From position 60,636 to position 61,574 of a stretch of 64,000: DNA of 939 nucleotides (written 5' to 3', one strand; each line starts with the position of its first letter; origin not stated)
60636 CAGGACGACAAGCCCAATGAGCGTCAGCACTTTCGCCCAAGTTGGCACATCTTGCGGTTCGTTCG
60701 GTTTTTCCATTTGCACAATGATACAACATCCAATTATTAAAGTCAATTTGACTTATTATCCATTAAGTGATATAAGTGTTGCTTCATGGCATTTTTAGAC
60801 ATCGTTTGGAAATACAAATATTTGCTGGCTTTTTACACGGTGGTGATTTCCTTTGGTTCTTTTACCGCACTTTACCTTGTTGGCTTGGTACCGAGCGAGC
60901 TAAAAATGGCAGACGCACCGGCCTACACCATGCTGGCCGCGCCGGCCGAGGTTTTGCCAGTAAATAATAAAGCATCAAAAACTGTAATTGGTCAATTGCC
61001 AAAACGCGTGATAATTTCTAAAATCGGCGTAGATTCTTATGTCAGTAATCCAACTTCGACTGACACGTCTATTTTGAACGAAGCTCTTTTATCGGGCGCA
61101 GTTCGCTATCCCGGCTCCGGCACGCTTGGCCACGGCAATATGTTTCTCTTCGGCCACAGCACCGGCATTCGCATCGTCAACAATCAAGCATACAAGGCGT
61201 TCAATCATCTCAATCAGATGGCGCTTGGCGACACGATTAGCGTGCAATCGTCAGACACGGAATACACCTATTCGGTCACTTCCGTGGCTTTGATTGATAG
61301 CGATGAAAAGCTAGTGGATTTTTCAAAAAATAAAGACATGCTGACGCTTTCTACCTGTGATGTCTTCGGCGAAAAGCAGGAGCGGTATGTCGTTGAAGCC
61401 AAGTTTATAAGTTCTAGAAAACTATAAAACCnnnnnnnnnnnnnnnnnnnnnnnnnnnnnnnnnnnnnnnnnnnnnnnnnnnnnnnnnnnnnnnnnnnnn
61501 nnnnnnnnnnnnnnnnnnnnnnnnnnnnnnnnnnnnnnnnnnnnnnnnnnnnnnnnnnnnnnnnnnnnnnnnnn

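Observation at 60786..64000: Sortase followed by a giant repetitive surface protein with a near-identical 250-bp internal duplication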

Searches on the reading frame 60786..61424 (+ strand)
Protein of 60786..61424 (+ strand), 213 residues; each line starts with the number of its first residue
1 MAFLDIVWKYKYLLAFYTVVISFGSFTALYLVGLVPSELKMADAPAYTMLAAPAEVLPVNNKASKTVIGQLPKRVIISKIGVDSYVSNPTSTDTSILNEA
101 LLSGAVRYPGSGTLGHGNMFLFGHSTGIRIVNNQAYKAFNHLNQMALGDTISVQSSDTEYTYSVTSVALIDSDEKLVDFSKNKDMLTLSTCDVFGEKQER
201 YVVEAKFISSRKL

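Call 7: search_protein_families(library=pfam, proteins=[window:60786-61424:+], max_evalue=0.1)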
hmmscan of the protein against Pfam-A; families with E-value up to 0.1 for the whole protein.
window:60786-61424:+ (213 aa): 1 family
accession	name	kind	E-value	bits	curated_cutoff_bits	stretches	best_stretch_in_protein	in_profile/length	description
PF04203.18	Sortase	-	1.7e-19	70.3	26.6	1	77-206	3-123/125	Sortase domain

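Call 8: find_encoding_contigs(protein=window:60786-61424:+, flank=10000, max_places=6)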
Protein window:60786-61424:+ (213 aa): 3 contigs read that carry it; 3 places shown.
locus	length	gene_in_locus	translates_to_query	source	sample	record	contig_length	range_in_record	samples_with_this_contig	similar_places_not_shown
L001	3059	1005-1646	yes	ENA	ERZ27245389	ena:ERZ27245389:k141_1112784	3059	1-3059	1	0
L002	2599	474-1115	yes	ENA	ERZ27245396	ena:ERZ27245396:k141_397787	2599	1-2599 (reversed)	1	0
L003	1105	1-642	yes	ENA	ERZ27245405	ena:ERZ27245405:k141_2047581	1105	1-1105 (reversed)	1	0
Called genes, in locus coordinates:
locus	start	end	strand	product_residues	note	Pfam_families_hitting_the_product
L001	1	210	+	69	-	?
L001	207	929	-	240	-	-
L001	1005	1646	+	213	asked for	PF04203:Sortase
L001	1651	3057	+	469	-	?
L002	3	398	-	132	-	?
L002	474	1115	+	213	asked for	PF04203:Sortase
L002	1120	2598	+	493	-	?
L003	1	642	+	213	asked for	PF04203:Sortase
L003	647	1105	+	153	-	?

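Call 15: find_homologous_proteins(query=window:60786-61424:+, max_evalue=0.00001)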
Query window:60786-61424:+ (213 aa): 937 proteins with E <= 0.00001 among 1372 candidates; the best 120 are listed.
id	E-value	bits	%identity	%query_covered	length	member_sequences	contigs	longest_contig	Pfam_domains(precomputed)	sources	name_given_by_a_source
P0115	3.3e-133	460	100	100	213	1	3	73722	PF04203.19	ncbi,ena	-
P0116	1.3e-91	324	69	100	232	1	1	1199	PF04203.19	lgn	-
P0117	5.7e-81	289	64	100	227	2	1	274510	PF04203.19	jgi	jgi:LPXTG-site transpeptidase (sortase) family protein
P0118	4.3e-75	270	57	100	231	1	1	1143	PF06916.19,PF04203.19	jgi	jgi:LPXTG-site transpeptidase (sortase) family protein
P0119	6.9e-75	269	60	98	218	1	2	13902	PF04203.19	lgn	-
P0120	7.3e-75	269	60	100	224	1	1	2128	PF04203.19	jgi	-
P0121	7.9e-75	269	61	99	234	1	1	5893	PF04203.19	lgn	-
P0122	1.2e-74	268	60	100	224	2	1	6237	PF04203.19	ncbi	-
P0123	6.7e-74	266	61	99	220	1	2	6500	PF04203.19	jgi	jgi:LPXTG-site transpeptidase (sortase) family protein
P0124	7.1e-74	266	58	100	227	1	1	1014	PF04203.19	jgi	jgi:LPXTG-site transpeptidase (sortase) family protein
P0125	4.4e-72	260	57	98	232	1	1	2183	PF04203.19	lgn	-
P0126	9.0e-72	259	56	100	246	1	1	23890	PF04203.19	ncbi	-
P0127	3.7e-71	257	54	99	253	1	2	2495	PF04203.19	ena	-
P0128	8.7e-71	256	57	100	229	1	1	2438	PF04203.19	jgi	jgi:LPXTG-site transpeptidase (sortase) family protein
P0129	9.8e-71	256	58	100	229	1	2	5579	PF04203.19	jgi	jgi:LPXTG-site transpeptidase (sortase) family protein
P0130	1.9e-70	255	54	100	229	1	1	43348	PF04203.19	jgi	jgi:LPXTG-site transpeptidase (sortase) family protein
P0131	2.9e-70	254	56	98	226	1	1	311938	PF04203.19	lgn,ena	-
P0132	3.0e-70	254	57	100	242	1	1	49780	PF04203.19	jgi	jgi:LPXTG-site transpeptidase (sortase) family protein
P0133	4.3e-70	254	57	100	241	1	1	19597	PF04203.19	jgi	jgi:LPXTG-site transpeptidase (sortase) family protein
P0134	4.6e-70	254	58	97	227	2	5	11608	PF04203.19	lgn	-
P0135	7.4e-70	253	58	100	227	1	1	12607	PF04203.19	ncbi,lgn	-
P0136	8.1e-70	253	57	97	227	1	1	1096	PF04203.19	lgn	-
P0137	2.5e-69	251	57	100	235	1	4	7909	PF04203.19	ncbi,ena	-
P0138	7.8e-69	250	57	100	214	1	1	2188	PF04203.19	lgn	-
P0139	9.4e-69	249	55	100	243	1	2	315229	PF04203.19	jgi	jgi:LPXTG-site transpeptidase (sortase) family protein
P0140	1.5e-68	249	54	100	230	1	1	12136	PF04203.19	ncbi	-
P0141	6.7e-67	243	55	100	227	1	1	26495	PF04203.19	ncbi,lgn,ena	-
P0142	1.1e-65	239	53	100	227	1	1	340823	PF04203.19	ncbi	-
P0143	3.2e-65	238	54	98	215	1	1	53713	PF04203.19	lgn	-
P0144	3.7e-65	238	52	100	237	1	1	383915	PF04203.19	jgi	jgi:LPXTG-site transpeptidase (sortase) family protein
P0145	8.2e-65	236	53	99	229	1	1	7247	PF04203.19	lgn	-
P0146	9.0e-65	236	51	100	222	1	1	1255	PF04203.19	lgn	-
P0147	1.8e-64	235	53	99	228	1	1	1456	PF04203.19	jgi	jgi:LPXTG-site transpeptidase (sortase) family protein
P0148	1.9e-64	235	53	97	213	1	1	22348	PF04203.19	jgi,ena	-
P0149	4.5e-64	234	53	100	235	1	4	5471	PF04203.19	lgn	-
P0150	5.0e-64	234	54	98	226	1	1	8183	PF04203.19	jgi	jgi:LPXTG-site transpeptidase (sortase) family protein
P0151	1.2e-63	233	52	98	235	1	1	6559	PF04203.19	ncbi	-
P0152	1.8e-63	232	53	100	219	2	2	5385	PF04203.19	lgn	-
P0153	1.9e-63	232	51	99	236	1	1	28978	PF04203.19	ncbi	-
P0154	2.3e-63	232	48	100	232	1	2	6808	PF04203.19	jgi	jgi:LPXTG-site transpeptidase (sortase) family protein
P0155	4.4e-62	227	54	100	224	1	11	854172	PF04203.19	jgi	jgi:LPXTG-site transpeptidase (sortase) family protein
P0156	1.4e-60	223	48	100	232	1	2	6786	PF04203.19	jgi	jgi:LPXTG-site transpeptidase (sortase) family protein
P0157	3.4e-60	221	48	100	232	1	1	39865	PF04203.19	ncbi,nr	ncbi:sortase [Candidatus Parcubacteria bacterium]|nr:sortase [Candidatus Parcubacteria bacterium]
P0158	1.9e-59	219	48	100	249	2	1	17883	PF04203.19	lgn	-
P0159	9.1e-59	217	53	92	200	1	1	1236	PF04203.19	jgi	jgi:LPXTG-site transpeptidase (sortase) family protein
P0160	1.9e-58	216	68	67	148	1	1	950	PF04203.19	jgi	jgi:LPXTG-site transpeptidase (sortase) family protein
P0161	6.7e-58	214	47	100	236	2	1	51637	PF04203.19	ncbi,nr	ncbi:MAG: sortase [bacterium]|nr:sortase [bacterium]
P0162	1.5e-57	213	48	98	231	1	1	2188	PF04203.19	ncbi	-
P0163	2.1e-57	212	49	100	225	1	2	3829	PF04203.19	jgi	jgi:LPXTG-site transpeptidase (sortase) family protein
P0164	4.5e-57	211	53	93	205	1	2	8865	PF04203.19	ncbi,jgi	jgi:LPXTG-site transpeptidase (sortase) family protein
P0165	5.2e-57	211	47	100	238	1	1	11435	PF04203.19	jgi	jgi:sortase (surface protein transpeptidase)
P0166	9.3e-57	210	48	99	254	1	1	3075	PF04203.19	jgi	jgi:LPXTG-site transpeptidase (sortase) family protein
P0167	1.5e-56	209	46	100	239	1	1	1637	PF04203.19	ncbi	-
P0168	1.9e-56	209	51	94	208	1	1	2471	PF04203.19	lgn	-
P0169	2.1e-56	209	63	74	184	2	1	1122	PF04203.19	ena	-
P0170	7.5e-56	207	43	100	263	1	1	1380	PF04203.19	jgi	jgi:LPXTG-site transpeptidase (sortase) family protein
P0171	1.1e-55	207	45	100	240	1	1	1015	PF04203.19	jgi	jgi:LPXTG-site transpeptidase (sortase) family protein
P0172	2.4e-55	205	52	91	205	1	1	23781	PF04203.19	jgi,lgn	jgi:LPXTG-site transpeptidase (sortase) family protein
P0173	3.0e-55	205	53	92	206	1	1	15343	PF04203.19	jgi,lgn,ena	-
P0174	3.4e-55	205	52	91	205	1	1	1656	PF04203.19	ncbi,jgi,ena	jgi:LPXTG-site transpeptidase (sortase) family protein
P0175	4.6e-55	205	52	91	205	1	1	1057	PF04203.19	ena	-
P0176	5.7e-55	204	51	90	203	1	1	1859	PF04203.19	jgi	-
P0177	1.2e-54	203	51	97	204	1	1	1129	PF04203.19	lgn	-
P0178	1.5e-54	203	52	93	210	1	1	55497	PF04203.19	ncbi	-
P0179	2.5e-54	202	47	98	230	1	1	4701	PF04203.19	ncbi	-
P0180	2.9e-54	202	49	92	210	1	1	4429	PF04203.19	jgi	jgi:LPXTG-site transpeptidase (sortase) family protein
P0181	3.4e-54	202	51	93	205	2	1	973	PF04203.19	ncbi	-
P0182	8.6e-54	200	46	97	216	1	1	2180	PF04203.19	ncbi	-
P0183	1.0e-53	200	51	83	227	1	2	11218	PF04203.19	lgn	-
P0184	1.5e-53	200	49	92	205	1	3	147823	PF04203.19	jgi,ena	-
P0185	1.7e-53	199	51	86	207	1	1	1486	PF04203.19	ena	-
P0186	2.2e-53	199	50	96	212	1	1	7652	PF04203.19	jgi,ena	-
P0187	2.7e-53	199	51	93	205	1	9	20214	PF04203.19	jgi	jgi:LPXTG-site transpeptidase (sortase) family protein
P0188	3.3e-53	199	51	85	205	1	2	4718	PF04203.19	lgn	-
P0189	6.5e-53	198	47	99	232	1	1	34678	PF04203.19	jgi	jgi:LPXTG-site transpeptidase (sortase) family protein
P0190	7.1e-53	197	48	95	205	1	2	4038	PF04203.19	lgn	-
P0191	7.9e-53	197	50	96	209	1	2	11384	PF04203.19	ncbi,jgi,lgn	jgi:LPXTG-site transpeptidase (sortase) family protein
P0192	8.4e-53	197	49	92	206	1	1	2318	PF04203.19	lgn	-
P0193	1.0e-52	197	48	98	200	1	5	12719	PF04203.19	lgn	-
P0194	1.3e-52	197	51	86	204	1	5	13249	PF04203.19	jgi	jgi:LPXTG-site transpeptidase (sortase) family protein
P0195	1.3e-52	197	50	89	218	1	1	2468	PF04203.19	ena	-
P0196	1.5e-52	196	45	100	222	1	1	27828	PF04203.19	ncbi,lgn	-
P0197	1.6e-52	196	49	99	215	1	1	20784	PF04203.19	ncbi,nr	ncbi:MAG: sortase [bacterium]|nr:sortase [bacterium]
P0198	1.8e-52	196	48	93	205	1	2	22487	PF04203.19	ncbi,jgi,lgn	jgi:LPXTG-site transpeptidase (sortase) family protein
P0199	1.9e-52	196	44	100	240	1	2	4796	PF04203.19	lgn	-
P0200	2.0e-52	196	51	89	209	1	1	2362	PF04203.19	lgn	-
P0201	3.1e-52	195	50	100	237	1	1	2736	PF04203.19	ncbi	-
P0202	3.7e-52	195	50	91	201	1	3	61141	PF04203.19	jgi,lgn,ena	-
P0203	6.0e-52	194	49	91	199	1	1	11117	PF04203.19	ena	-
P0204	6.6e-52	194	52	86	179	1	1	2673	PF04203.19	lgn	-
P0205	7.6e-52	194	52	85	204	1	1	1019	PF04203.19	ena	-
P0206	8.0e-52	194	55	93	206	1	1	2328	PF04203.19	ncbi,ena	-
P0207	8.4e-52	194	64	66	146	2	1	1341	PF04203.19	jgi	jgi:LPXTG-site transpeptidase (sortase) family protein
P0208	8.7e-52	194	48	93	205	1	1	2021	PF04203.19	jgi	jgi:LPXTG-site transpeptidase (sortase) family protein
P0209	9.1e-52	194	47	100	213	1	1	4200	PF04203.19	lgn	-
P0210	9.2e-52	194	48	92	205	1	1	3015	PF04203.19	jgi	jgi:LPXTG-site transpeptidase (sortase) family protein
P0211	9.8e-52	194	62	67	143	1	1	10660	PF04203.19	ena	-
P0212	9.9e-52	194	50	90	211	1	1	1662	PF04203.19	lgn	-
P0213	1.0e-51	194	50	87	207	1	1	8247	PF04203.19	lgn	-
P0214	1.1e-51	194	52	85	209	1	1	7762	PF04203.19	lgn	-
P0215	1.1e-51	194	53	93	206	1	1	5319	PF04203.19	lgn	-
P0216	1.2e-51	193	49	93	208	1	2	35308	PF04203.19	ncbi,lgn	-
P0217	1.6e-51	193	50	90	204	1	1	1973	PF04203.19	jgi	jgi:LPXTG-site transpeptidase (sortase) family protein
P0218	1.6e-51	193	50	90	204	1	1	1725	PF04203.19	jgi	jgi:LPXTG-site transpeptidase (sortase) family protein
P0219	1.9e-51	193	50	92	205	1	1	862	PF04203.19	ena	-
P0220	2.6e-51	192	50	90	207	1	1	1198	PF04203.19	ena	-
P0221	2.6e-51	192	50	90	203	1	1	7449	PF04203.19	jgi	jgi:LPXTG-site transpeptidase (sortase) family protein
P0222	3.5e-51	192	47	95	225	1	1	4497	PF04203.19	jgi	jgi:LPXTG-site transpeptidase (sortase) family protein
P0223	4.7e-51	192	50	90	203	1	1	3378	PF04203.19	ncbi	-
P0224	5.9e-51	191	47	100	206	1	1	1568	PF04203.19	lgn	-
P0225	7.2e-51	191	48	90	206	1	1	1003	PF04203.19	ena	-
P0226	8.7e-51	191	49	92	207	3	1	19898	PF04203.19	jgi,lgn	jgi:LPXTG-site transpeptidase (sortase) family protein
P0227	1.1e-50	190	45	95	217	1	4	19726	PF04203.19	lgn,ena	-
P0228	1.2e-50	190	47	95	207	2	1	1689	PF04203.19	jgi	jgi:LPXTG-site transpeptidase (sortase) family protein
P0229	1.3e-50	190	49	91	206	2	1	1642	PF04203.19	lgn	-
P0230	1.4e-50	190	47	98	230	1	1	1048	PF04203.19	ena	-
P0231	1.7e-50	190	50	87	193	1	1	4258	PF04203.19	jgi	jgi:LPXTG-site transpeptidase (sortase) family protein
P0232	2.3e-50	189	49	85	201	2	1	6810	PF04203.19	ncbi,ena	-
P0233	2.3e-50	189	48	91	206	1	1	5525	PF04203.19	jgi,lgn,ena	-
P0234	2.5e-50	189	49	99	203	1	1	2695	PF04203.19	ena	-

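Call 17: list_cluster_members(proteins=[P0115])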
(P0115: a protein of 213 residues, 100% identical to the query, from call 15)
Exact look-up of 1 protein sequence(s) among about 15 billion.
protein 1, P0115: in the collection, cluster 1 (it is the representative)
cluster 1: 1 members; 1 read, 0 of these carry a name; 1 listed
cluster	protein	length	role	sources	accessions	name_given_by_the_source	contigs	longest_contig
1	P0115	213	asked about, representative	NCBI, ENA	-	-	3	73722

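Call 20: search_protein_families(library=ncbifam, proteins=[window:60786-61424:+], max_evalue=0.01)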
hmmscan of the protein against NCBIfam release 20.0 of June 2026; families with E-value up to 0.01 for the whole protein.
window:60786-61424:+ (213 aa): 7 families
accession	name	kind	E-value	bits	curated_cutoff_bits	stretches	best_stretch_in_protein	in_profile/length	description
NF033746.1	class_D_sortase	subfamily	4.8e-12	45.9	165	1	138-208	61-134/135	class D sortase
NF058671.1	sortase_SrtD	exception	6.1e-12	45.6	140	1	139-206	116-186/187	class D sortase, LPxTATN-specific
TIGR01076.1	sortase_fam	subfamily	2.1e-11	43.7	39.35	1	134-208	53-128/136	sortase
NF033745.1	class_C_sortase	subfamily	5.5e-10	39.4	160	1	136-206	148-219/220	class C sortase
NF033747.1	class_E_sortase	subfamily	2e-09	37.6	160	1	74-211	73-209/211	class E sortase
TIGR03784.1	marine_sortase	equivalog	1.4e-07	31.3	158.25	1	133-205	97-174/174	class GN sortase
NF033748.1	class_F_sortase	subfamily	0.0061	16.2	166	0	69-192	8-134/155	class F sortase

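Call 21: find_encoding_contigs(protein=P0134, flank=8000, max_places=2)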
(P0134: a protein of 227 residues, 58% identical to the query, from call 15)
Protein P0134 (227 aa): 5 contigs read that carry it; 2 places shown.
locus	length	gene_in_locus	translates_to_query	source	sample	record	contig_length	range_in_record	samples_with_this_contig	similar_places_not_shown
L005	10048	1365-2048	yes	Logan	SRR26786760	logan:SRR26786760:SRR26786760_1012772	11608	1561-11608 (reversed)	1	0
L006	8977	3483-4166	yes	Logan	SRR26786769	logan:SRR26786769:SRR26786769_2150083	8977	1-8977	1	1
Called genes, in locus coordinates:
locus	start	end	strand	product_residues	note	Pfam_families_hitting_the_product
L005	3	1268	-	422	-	?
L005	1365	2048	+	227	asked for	PF04203:Sortase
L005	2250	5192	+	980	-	PF19403:SpaA_2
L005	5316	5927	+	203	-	PF16656:Pur_ac_phosph_N (weak)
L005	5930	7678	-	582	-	PF07973:tRNA_SAD (faint), PF00587:tRNA-synt_2b, PF03129:HGTP_anticodon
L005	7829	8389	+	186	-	-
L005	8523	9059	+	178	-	-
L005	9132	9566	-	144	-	-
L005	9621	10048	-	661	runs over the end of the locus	?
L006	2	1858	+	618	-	?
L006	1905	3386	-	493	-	PF07705:CARDB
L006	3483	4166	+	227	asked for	PF04203:Sortase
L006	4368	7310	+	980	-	PF19403:SpaA_2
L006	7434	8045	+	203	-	PF16656:Pur_ac_phosph_N (weak)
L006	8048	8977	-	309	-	?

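Call 22: find_encoding_contigs(protein=P0142, flank=8000, max_places=2)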
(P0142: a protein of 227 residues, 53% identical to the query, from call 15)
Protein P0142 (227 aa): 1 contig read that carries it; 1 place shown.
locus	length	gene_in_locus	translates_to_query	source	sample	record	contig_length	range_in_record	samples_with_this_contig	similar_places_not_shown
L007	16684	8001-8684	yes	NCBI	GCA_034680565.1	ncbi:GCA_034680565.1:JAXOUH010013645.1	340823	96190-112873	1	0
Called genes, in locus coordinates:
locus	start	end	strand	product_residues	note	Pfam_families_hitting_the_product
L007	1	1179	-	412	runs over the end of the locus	PF13506:Glyco_transf_21, PF00535:Glycos_transf_2, PF10111:Glyco_tranf_2_2, PF13641:Glyco_tranf_2_3, PF13704:Glyco_tranf_2_4 (faint), PF13632:Glyco_trans_2_3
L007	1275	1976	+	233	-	PF01409:tRNA-synt_2d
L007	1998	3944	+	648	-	PF03483:B3_4, PF03484:B5, PF17759:tRNA_synthFbeta, PF03147:FDX-ACB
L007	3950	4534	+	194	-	PF13207:AAA_17, PF13238:AAA_18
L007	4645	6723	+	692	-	PF02518:HATPase_c, PF00204:DNA_gyraseB, PF01751:Toprim, PF00986:DNA_gyraseB_C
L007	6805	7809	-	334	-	PF07705:CARDB (weak)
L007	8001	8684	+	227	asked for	PF04203:Sortase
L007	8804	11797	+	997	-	PF18911:PKD_4 (faint), PF13573:SprB (faint)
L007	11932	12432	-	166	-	PF00293:NUDIX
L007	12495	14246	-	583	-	PF07973:tRNA_SAD, PF00587:tRNA-synt_2b, PF03129:HGTP_anticodon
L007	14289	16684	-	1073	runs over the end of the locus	PF02811:PHP, PF07733:DNA_pol3_alpha, PF17657:DNA_pol3_finger, PF14579:HHH_6, PF01336:tRNA_anti-codon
